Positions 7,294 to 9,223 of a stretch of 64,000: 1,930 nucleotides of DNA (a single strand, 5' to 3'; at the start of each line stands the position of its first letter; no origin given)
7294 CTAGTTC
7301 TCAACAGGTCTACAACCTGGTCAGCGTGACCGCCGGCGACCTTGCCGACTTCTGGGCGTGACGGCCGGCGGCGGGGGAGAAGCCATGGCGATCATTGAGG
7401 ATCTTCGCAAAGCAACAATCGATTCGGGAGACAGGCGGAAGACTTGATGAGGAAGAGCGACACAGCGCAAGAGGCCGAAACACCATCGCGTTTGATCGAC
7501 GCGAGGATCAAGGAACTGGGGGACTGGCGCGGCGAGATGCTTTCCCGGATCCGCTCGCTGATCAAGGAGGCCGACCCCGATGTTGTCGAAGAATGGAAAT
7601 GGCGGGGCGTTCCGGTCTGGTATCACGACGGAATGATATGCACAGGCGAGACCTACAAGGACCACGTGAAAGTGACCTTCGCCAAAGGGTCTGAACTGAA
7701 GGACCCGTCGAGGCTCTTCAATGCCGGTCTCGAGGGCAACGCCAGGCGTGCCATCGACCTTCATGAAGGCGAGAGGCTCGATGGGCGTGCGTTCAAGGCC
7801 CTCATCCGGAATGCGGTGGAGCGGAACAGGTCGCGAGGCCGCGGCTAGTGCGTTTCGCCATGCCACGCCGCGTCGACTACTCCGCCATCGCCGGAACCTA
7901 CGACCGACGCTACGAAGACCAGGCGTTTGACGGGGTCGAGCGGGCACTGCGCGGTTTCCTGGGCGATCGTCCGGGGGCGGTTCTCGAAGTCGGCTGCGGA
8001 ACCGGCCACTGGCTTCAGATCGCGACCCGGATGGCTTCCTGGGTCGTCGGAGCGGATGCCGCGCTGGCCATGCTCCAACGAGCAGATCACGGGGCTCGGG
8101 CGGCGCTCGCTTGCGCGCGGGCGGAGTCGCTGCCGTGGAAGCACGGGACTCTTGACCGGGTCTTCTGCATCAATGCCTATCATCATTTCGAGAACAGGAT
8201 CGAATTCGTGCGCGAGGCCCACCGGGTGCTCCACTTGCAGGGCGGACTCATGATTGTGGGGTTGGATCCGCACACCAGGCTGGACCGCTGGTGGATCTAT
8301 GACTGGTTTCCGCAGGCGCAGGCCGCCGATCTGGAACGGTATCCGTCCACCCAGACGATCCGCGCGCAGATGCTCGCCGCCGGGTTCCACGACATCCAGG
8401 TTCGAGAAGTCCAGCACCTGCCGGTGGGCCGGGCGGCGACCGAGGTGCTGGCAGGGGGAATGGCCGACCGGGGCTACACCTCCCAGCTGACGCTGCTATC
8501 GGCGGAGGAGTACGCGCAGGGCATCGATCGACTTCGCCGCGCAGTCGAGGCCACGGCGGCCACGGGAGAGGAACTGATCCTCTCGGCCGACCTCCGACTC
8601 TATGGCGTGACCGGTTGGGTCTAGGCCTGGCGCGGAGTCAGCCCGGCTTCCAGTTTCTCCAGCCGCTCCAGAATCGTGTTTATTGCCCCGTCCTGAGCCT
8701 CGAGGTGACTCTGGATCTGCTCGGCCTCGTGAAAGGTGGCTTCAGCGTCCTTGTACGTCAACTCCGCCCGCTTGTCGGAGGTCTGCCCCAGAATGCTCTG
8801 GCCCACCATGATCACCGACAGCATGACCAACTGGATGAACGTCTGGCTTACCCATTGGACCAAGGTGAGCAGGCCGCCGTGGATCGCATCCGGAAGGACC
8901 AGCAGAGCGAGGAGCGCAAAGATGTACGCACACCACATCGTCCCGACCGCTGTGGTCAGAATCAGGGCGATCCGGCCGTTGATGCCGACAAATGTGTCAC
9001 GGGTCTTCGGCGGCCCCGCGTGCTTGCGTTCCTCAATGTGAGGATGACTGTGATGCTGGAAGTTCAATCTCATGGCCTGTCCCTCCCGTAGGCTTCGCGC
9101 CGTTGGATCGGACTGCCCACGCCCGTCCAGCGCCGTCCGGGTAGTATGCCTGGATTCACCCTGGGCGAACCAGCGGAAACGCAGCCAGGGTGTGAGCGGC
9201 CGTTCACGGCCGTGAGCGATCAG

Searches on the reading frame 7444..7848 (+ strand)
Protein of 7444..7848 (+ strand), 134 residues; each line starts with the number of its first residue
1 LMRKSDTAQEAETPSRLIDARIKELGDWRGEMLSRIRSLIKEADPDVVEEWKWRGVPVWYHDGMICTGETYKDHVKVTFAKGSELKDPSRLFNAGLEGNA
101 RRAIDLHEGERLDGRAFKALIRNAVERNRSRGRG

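Call 42: search_protein_families(library=pfam, proteins=[window:7444-7848:+], max_evalue=0.001)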
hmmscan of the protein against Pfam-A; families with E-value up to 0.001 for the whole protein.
window:7444-7848:+ (134 aa): 1 family
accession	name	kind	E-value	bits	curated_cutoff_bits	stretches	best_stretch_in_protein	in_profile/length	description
PF08818.16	DUF1801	-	4.2e-21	75.6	27.2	1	30-125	2-85/85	Domain of unknown function (DU1801)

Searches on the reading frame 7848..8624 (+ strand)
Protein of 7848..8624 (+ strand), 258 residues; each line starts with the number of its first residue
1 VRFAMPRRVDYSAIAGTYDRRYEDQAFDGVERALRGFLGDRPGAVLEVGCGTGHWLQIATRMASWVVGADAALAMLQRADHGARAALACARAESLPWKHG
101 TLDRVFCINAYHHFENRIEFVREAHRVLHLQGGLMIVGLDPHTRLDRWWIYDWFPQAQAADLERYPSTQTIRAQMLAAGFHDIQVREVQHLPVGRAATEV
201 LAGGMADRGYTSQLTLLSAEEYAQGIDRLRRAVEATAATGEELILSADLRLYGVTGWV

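Call 4: search_protein_families(library=pfam, proteins=[window:7848-8624:+], max_evalue=0.01)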
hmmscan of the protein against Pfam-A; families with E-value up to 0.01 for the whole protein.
window:7848-8624:+ (258 aa): 7 families
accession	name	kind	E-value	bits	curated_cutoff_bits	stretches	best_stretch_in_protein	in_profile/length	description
PF08241.18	Methyltransf_11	-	2.4e-17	63.8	21.2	1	46-135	1-94/95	Methyltransferase domain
PF13649.12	Methyltransf_25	-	5.6e-16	59.5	27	1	45-132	1-97/97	Methyltransferase domain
PF13489.12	Methyltransf_23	-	8.7e-14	52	27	1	18-184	1-163/164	Methyltransferase domain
PF13847.12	Methyltransf_31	-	1.4e-09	38.2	27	1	44-140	6-113/145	Methyltransferase domain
PF08242.18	Methyltransf_12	-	1.2e-08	36.1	30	1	46-132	1-96/98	Methyltransferase domain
PF01209.24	Ubie_methyltran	-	0.00022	21.1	20.1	1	41-137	47-152/233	ubiE/COQ5 methyltransferase family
PF08003.17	Methyltransf_9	-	0.0058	16.1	23.8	1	44-190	118-270/315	Protein of unknown function (DUF1698)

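Call 5: search_protein_families(library=ncbifam, proteins=[window:7848-8624:+], max_evalue=0.01)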
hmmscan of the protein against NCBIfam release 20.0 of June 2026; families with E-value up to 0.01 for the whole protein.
window:7848-8624:+ (258 aa): 20 families
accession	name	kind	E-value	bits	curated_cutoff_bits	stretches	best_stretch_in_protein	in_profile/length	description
NF045667.1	MTase_DVU1556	equivalog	3e-13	49.7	155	1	42-208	23-188/213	DVU_1556 family methyltransferase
TIGR01934.1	MenG_MenH_UbiE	subfamily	9.4e-11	41.4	158.35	1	41-143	39-148/223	ubiquinone/menaquinone biosynthesis methyltransferase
NF047649.1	MTase_UXPK_star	exception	2.4e-09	36.6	460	1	42-139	77-184/283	methyltransferase/UXPK-star double selenoprotein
TIGR02072.1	BioC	equivalog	1.4e-08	34.8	184.95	1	42-187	35-178/244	malonyl-ACP O-methyltransferase BioC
NF043040.1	corrin_prot_MT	hypoth_equivalog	1.8e-07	30.8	180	1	43-104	43-104/216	corrinoid protein-associated methyltransferase CpaM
NF001244.0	PRK00216.1-5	equivalog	2.1e-06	27.2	216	1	43-142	50-159/236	bifunctional demethylmenaquinone methyltransferase/2-methoxy-6-polyprenyl-1,4-benzoquinol methylase UbiE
NF041537.1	ArsM_AhpD_UU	exception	2.4e-06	26.6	510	1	44-137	79-181/345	arsenite methyltransferase/AhpD domain selenoprotein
NF001241.0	PRK00216.1-2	equivalog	2.9e-06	27.1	327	1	35-137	44-148/231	demethylmenaquinone methyltransferase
NF045823.1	PthPhpthDimycoMt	equivalog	4.1e-06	26.2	300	1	44-148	69-178/256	phthiotriol/phenolphthiotriol dimycocerosates methyltransferase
TIGR00452.1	TIGR00452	equivalog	4.1e-06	25.8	275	1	44-189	120-271/316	tRNA 5-methoxyuridine(34)/uridine 5-oxyacetic acid(34) synthase CmoB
NF007610.0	PRK10258.1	equivalog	2.3e-05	23.8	342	1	33-133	33-135/251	malonyl-ACP O-methyltransferase BioC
NF004452.0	PRK05785.1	equivalog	2.6e-05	23.8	207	1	40-149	50-157/228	hypothetical protein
NF011650.0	PRK15068.1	equivalog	6.4e-05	22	209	1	44-187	125-275/324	tRNA 5-methoxyuridine(34)/uridine 5-oxyacetic acid(34) synthase CmoB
NF045825.1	FAmtase_mtf2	equivalog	7.4e-05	22.1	400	1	44-148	61-170/248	fatty-acid O-methyltransferase Mtf2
TIGR01983.1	UbiG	equivalog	0.00014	21.2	102.95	1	44-137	52-152/228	bifunctional 2-polyprenyl-6-hydroxyphenol methylase/3-demethylubiquinol 3-O-methyltransferase UbiG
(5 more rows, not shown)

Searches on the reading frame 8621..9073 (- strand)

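Call 4: search_protein_families(library=pfam, proteins=[window:8621-9073:-], max_evalue=0.01)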
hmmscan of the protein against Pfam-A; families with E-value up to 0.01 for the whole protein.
window:8621-9073:- (150 aa): 1 family
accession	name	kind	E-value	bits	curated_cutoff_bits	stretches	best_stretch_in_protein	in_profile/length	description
PF06210.16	DUF1003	-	0.0024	18.5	27.4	1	80-134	45-99/103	Protein of unknown function (DUF1003)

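Call 5: search_protein_families(library=ncbifam, proteins=[window:8621-9073:-], max_evalue=0.01)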
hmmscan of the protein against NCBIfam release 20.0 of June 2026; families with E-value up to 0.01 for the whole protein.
window:8621-9073:- (150 aa): 0 families

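Call 58: search_protein_families(library=ncbifam, proteins=[window:8621-9073:-], max_evalue=1)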
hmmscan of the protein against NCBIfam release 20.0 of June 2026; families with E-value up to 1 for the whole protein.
window:8621-9073:- (150 aa): 0 families
